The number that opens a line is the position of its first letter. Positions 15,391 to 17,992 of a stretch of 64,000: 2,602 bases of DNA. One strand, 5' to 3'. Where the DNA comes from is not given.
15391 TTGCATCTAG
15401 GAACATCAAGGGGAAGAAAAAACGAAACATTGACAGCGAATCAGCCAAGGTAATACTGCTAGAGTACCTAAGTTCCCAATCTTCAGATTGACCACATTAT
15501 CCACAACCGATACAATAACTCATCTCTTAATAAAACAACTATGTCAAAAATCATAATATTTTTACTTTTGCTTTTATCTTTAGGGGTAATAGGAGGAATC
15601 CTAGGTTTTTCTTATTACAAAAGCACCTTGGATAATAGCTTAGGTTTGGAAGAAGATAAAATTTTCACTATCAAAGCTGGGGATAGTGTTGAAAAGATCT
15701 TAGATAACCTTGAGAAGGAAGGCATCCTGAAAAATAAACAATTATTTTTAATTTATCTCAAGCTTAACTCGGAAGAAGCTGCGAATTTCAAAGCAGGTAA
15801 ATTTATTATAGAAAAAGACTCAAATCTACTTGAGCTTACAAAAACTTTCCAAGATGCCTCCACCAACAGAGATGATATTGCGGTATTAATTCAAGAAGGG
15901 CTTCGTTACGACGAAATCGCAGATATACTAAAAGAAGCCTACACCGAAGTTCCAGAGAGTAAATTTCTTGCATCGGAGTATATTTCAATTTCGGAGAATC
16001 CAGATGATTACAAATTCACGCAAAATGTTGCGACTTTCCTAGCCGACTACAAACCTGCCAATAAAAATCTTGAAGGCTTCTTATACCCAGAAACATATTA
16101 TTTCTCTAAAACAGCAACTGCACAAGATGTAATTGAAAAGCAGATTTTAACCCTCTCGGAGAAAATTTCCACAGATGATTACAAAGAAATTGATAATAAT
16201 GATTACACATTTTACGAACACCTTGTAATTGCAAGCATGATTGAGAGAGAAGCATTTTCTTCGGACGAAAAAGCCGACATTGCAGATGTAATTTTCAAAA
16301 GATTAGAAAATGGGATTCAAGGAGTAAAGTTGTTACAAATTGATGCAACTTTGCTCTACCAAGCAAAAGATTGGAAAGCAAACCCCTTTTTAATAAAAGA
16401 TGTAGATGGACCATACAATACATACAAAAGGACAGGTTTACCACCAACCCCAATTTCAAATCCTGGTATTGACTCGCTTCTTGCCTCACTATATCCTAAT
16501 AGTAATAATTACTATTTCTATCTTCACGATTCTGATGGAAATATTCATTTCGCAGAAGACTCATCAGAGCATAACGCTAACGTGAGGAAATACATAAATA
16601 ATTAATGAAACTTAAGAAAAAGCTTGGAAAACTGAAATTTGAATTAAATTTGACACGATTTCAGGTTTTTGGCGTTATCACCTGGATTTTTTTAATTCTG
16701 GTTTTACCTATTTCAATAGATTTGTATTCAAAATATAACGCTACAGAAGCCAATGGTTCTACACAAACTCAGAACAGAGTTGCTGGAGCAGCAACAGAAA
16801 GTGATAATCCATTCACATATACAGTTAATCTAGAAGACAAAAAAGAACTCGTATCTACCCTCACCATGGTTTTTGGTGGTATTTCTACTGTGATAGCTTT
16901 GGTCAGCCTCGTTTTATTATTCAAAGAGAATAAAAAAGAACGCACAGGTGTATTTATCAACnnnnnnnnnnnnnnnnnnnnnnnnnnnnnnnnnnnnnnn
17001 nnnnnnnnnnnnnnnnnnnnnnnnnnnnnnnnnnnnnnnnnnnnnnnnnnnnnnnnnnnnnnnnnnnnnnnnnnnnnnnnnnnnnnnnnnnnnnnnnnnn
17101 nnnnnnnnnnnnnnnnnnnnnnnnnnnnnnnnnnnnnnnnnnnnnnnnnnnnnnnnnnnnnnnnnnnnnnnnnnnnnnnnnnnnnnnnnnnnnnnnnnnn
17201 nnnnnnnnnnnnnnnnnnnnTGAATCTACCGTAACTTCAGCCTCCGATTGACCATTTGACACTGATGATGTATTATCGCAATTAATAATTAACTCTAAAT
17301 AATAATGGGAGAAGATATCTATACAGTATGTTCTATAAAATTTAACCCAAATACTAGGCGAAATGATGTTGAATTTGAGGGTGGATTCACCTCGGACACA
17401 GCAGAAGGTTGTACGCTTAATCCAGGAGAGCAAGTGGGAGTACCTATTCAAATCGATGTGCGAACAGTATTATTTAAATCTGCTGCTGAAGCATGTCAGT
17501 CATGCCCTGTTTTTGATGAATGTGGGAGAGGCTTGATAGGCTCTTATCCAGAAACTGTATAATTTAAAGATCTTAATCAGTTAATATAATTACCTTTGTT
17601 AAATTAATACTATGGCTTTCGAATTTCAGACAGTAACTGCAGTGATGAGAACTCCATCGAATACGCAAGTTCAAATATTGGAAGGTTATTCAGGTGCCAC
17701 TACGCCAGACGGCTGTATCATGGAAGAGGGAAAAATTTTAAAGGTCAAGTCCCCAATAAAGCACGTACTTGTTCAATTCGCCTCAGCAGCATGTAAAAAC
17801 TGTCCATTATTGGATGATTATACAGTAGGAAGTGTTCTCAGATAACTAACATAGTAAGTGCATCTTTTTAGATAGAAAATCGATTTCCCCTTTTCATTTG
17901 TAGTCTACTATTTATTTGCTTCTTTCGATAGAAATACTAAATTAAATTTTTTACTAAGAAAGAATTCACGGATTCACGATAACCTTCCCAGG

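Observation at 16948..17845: Tandem array of three diverged small (77-91 aa) paralogs sharing a Cys...CxxCP motif; unrecognised family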

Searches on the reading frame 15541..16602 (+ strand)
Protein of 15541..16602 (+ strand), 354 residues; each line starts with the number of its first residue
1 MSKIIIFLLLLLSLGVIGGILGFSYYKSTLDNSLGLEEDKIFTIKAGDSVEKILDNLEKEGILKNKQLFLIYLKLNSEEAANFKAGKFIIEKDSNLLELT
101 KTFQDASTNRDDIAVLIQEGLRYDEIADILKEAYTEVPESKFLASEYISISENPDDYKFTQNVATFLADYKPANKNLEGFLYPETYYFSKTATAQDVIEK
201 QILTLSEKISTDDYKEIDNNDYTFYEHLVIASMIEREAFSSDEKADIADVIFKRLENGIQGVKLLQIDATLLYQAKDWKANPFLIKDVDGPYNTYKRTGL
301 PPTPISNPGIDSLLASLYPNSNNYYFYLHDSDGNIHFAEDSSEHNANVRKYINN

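Call 68: list_cluster_members(proteins=[P0002, P0013, P0017, window:15541-16602:+, window:16605-16961:+])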
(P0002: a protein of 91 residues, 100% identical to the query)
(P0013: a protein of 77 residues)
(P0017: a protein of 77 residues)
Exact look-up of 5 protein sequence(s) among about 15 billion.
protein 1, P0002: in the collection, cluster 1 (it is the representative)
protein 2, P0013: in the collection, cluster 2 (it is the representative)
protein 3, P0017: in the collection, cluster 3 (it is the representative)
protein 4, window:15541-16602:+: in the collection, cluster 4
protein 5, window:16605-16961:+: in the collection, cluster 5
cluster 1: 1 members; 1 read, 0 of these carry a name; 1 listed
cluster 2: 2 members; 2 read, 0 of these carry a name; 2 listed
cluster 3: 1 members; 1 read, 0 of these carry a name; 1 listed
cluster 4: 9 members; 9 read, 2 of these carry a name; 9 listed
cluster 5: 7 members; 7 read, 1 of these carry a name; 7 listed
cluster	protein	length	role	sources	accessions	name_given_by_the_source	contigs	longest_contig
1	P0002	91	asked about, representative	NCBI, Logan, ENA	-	-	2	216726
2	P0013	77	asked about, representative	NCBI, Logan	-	-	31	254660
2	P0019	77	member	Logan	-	-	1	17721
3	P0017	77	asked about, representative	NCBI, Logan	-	-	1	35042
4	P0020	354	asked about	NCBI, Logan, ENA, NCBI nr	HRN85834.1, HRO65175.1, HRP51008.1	MAG TPA: endolytic transglycosylase MltG [Candidatus Dojkabacteria bacterium] | endolytic transglycosylase MltG [Candidatus Dojkabacteria bacterium]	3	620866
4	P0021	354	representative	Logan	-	-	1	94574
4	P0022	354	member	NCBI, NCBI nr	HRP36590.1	MAG TPA: endolytic transglycosylase MltG [Candidatus Dojkabacteria bacterium] | endolytic transglycosylase MltG [Candidatus Dojkabacteria bacterium]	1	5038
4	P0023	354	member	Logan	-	-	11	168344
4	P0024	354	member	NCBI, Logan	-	-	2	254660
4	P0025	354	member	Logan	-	-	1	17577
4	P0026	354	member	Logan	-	-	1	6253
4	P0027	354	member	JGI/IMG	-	-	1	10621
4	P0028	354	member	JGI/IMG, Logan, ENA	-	-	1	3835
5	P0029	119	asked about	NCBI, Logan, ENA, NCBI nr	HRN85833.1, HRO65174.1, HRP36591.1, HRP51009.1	MAG TPA: hypothetical protein PKU78_03060 [Candidatus Dojkabacteria bacterium] | hypothetical protein [Candidatus Dojkabacteria bacterium]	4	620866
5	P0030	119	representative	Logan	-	-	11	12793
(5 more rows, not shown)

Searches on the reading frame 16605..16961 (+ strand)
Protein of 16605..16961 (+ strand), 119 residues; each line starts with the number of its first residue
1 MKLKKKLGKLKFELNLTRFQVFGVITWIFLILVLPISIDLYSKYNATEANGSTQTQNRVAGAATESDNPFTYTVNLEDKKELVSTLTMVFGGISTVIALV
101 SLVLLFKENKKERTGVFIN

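Call 4: search_protein_families(library=pfam, proteins=[window:16605-16961:+], max_evalue=10)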
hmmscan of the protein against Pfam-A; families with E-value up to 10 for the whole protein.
window:16605-16961:+ (119 aa): 4 families
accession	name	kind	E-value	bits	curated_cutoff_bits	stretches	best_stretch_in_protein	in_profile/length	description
PF13273.12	DUF4064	-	0.0023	18.6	32.1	1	21-114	14-87/102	Protein of unknown function (DUF4064)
PF19261.4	DUF5904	-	0.066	13.7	25.7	1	9-105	2-98/133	Domain of unknown function (DUF5904)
PF15345.11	TMEM51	-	0.17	12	25.5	1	72-114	49-91/237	Transmembrane protein 51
PF23815.1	DUF7186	-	2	8.8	27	1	80-101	2-23/39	Family of unknown function (DUF7186)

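Call 5: search_protein_families(library=ncbifam, proteins=[window:16605-16961:+], max_evalue=10)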
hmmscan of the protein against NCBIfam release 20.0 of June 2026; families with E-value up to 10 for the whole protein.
window:16605-16961:+ (119 aa): 2 families
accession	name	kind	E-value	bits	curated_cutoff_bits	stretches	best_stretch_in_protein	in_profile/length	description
NF041920.1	DmpI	equivalog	0.034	14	70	1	74-116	11-52/59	4-oxalocrotonate tautomerase DmpI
NF010532.0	PRK13922.9-3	equivalog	0.058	12.5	243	1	25-81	12-68/280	rod shape-determining protein MreC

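Call 48: search_protein_families(library=phrogs, proteins=[window:16605-16961:+], max_evalue=1)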
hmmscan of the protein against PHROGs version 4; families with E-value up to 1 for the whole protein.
window:16605-16961:+ (119 aa): 1 family
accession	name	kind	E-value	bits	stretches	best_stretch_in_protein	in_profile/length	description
phrog_750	-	unknown function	0.094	13.7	1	38-86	15-63/116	-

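Call 49: search_protein_families(library=padloc, proteins=[window:16605-16961:+], max_evalue=1)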
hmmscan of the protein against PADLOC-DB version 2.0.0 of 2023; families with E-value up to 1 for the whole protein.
window:16605-16961:+ (119 aa): 0 families

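Call 77: find_homologous_proteins(query=window:16605-16961:+, max_evalue=0.001)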
Query window:16605-16961:+ (119 aa): 5 proteins with E <= 0.001 among 42 candidates.
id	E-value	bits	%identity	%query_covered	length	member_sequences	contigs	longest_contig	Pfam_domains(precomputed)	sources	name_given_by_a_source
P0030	6.0e-64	231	91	91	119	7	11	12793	-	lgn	-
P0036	1.1e-62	226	89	91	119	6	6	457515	-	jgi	jgi:hypothetical protein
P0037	9.8e-62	223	87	100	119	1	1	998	-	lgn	-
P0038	9.7e-56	204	77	91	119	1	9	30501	-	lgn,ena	-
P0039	1.2e-44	168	90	76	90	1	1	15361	-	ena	-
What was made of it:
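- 16605..16964 (+): TM119: a 119-aa protein with two predicted TM helices (about residues 19-40 and 85-106). Its start overlaps the mltG stop (TAATG) and its 3' end overlaps the ORF1 start by 17 nt. It is the conserved partner gene of ORF1. Only 5 clusters at 77% identity or above among 5.8e9 proteins: call 77.
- TM119 is equally clade-restricted (call 77).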

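Call 78: find_encoding_contigs(protein=P0038, flank=4000, max_places=3)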
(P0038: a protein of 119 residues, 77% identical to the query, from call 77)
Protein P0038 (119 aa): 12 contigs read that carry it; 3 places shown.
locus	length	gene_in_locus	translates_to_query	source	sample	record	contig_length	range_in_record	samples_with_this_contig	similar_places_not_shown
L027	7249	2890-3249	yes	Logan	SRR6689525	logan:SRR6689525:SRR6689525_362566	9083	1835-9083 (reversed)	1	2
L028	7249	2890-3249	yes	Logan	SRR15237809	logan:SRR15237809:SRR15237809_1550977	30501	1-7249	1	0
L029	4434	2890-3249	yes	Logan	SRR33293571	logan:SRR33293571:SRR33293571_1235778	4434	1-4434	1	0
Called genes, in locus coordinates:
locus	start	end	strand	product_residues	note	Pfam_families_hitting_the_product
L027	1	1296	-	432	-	?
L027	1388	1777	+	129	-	PF03652:RuvX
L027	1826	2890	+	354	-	PF02618:YceG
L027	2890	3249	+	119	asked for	-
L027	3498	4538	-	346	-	PF08240:ADH_N, PF01488:Shikimate_DH (weak)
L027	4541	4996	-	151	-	-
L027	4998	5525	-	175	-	-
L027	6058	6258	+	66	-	-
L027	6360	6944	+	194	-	-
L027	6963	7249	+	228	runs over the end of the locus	PF01872:RibD_C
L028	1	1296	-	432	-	?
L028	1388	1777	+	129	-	PF03652:RuvX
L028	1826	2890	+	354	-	PF02618:YceG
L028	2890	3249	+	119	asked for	-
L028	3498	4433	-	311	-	PF01488:Shikimate_DH (weak)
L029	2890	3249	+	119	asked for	-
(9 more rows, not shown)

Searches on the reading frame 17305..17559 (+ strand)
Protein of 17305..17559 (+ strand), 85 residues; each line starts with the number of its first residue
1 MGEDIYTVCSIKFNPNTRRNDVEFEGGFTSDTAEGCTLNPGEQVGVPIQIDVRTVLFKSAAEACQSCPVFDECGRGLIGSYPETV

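Call 4: search_protein_families(library=pfam, proteins=[window:17305-17559:+], max_evalue=10)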
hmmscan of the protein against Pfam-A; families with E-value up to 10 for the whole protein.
window:17305-17559:+ (85 aa): 1 family
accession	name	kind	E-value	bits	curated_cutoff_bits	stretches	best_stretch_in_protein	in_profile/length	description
PF02467.21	Whib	-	0.075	14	23.6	1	58-73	25-40/65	Transcription factor WhiB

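Call 5: search_protein_families(library=ncbifam, proteins=[window:17305-17559:+], max_evalue=10)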
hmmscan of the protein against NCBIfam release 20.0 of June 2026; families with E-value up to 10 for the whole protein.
window:17305-17559:+ (85 aa): 1 family
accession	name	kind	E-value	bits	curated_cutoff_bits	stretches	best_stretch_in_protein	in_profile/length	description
TIGR04269.1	SAM_SPASM_FxsB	subfamily_domain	0.0035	16.4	370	1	42-78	298-334/363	FxsB family cyclophane-forming radical SAM/SPASM peptide maturase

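Call 41: predict_structure(alignment_id=A4)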
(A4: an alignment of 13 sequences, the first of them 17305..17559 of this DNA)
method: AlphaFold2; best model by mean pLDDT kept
length: 85 residues; sequences in the alignment: 13
mean_pLDDT: 58.3   pTM: 0.42
mean pLDDT of the five models: 58.3, 57.6, 56.9, 56.3, 54.2
residues with pLDDT >= 90: 0; 70-90: 30; 50-70: 24; < 50: 31
segments of 3 or more residues with pLDDT < 50: 49-51, 64-85
pLDDT, mean of each block of 10 residues (from residue 1): 69 75 75 67 61 50 45 36 35
secondary structure, 60 per line:
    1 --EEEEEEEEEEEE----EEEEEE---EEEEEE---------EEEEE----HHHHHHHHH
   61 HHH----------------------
elements in order: E3-14 E19-24 E28-33 E43-47 H52-63
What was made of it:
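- The ORF2 model has a helix just before CxxC (call 41).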

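Call 45: fold_search(model_id=the predicted structure, library=pdb)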
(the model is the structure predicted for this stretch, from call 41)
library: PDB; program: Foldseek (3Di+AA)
matches with E <= 10: 900; with E <= 0.001: 0
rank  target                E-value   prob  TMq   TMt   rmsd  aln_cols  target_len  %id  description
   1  9pf1_F                3.5e-02  0.90  0.35  0.11   4.1        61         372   16  Nub1/Fat10-processing human 26S proteasome with Rpt4 at top of spiral staircase (AAA+ motor locally refined) (released 2025-11-19)
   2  9uf8_F                5.7e-02  0.80  0.32  0.10   4.2        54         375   17  The cryo-EM structure of 26S proteasome-Midnolin complex in the MA state (released 2025-09-10)
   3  8k0g_F                8.2e-02  0.75  0.32  0.10   4.5        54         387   15  Cryo-EM structure of human 26S RP (Ed state) bound to K11/K48-branched ubiquitin (Ub) chain composed of four Ub. (released 2025-01-22)
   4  9e8n_F                9.3e-02  0.77  0.34  0.11   4.1        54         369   17  Nub1/Fat10-processing human 26S proteasome bound to Txnl1 with Rpt3 at top of spiral staircase (locally refined on the (released 2024-12-04)
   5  9u4m_F                9.9e-02  0.72  0.35  0.12   4.3        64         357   16  Focused refinement of 19S in the substrate-engaged human 26S proteasome bound to midnolin with RPT6 at top of spiral s (released 2026-03-25)
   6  8jri_F                1.3e-01  0.75  0.36  0.11   3.9        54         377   15  Cryo-EM structure of human 26S proteasomal RP subcomplex (Ea state) without any bound substrate. (released 2024-12-18)
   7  2wg5_A                1.5e-01  0.63  0.32  0.32   4.2        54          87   18  Proteasome-Activating Nucleotidase (PAN) N-domain (57-134) from Archaeoglobus fulgidus fused to GCN4 (released 2009-04-28)
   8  9u7r_F                1.5e-01  0.54  0.31  0.10   4.1        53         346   15  Substrate-free human 26S proteasome purified by midnolin, 20S proteasome, RPTs and RPN11 part (released 2026-04-01)
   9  9cgc_L                1.7e-01  0.54  0.31  0.10   4.6        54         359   17  Yeast 26S proteasome non-substrate-engaged (S1 state) (released 2025-07-09)
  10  8jvv_A                1.8e-01  0.82  0.38  0.59   3.3        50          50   22  Crystal structure of the chimeric protein mkaL2_v1.1 (released 2024-07-03)
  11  9e8k_F                1.9e-01  0.51  0.32  0.10   4.2        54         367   17  Nub1/Fat10-processing human 26S proteasome with Rpt6 at top of spiral staircase (AAA+ motor locally refined) (released 2024-12-04)
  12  5l4g_I                2.1e-01  0.60  0.33  0.10   4.2        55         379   14  The human 26S proteasome at 3.9 A (released 2016-09-07)
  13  4ql5_B                2.1e-01  0.44  0.29  0.33   4.7        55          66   20  Crystal structure of translation initiation factor IF-1 from Streptococcus pneumoniae TIGR4 (released 2014-07-02)
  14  3i4o_A                2.3e-01  0.41  0.30  0.34   4.6        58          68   19  Crystal Structure of Translation Initiation Factor 1 from Mycobacterium tuberculosis (released 2010-02-23)
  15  8usb_F                2.5e-01  0.51  0.32  0.10   4.2        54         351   17  Non-substrate-engaged human 26S proteasome with Nub1/FAT10 bound to Rpn1 (released 2024-11-06)
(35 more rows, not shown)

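Call 48: search_protein_families(library=phrogs, proteins=[window:17305-17559:+], max_evalue=1)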
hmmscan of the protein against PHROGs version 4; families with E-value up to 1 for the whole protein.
window:17305-17559:+ (85 aa): 4 families
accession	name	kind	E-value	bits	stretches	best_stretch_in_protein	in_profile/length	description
phrog_1333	-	unknown function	0.05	14.7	1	57-74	44-61/166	-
phrog_1821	-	transcription regulation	0.062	14.3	1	58-74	41-57/89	transcriptional regulator WhiB-like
phrog_1802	-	other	0.19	11.5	1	61-76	357-372/556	radical SAM domain-containing protein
phrog_31604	-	transcription regulation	0.21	12.2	1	60-74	41-55/181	transcriptional regulator WhiB-like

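Call 49: search_protein_families(library=padloc, proteins=[window:17305-17559:+], max_evalue=1)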
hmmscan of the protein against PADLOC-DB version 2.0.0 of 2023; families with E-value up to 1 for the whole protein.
window:17305-17559:+ (85 aa): 0 families

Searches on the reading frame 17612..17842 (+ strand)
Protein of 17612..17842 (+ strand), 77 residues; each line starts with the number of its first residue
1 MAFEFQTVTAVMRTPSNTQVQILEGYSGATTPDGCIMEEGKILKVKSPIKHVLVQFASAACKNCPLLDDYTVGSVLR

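Call 4: search_protein_families(library=pfam, proteins=[window:17612-17842:+], max_evalue=10)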
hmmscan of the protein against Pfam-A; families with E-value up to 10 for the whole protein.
window:17612-17842:+ (77 aa): 0 families

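Call 5: search_protein_families(library=ncbifam, proteins=[window:17612-17842:+], max_evalue=10)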
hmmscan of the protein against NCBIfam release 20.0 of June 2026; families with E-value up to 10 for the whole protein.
window:17612-17842:+ (77 aa): 1 family
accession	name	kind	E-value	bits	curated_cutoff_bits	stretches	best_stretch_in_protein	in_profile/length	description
NF045867.1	PheT_Nterm_rel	equivalog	0.041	13.9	120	1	4-48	117-159/171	TyrS-associated PheT N-terminal domain-related protein TapR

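Call 48: search_protein_families(library=phrogs, proteins=[window:17612-17842:+], max_evalue=1)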
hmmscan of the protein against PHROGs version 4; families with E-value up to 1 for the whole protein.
window:17612-17842:+ (77 aa): 0 families

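Call 49: search_protein_families(library=padloc, proteins=[window:17612-17842:+], max_evalue=1)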
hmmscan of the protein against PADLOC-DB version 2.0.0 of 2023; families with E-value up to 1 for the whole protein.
window:17612-17842:+ (77 aa): 0 families

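Call 60: find_related_loci(query=window:17612-17842:+, collection=viral_contigs, flank=5000)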
Query window:17612-17842:+ (77 aa) in viral_contigs; peptide patterns used: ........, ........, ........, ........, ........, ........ (x = any residue, [..] = any of these).
14 stretches matched a pattern, but none encodes a relative of the query by tblastn (E <= 1e-3).

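Call 92: search_dna_similar(query=window:17612-17842:+, collection=phages, mode=protein, max_evalue=0.1, max_rows=5)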
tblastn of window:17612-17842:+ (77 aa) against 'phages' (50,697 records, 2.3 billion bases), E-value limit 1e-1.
No match.
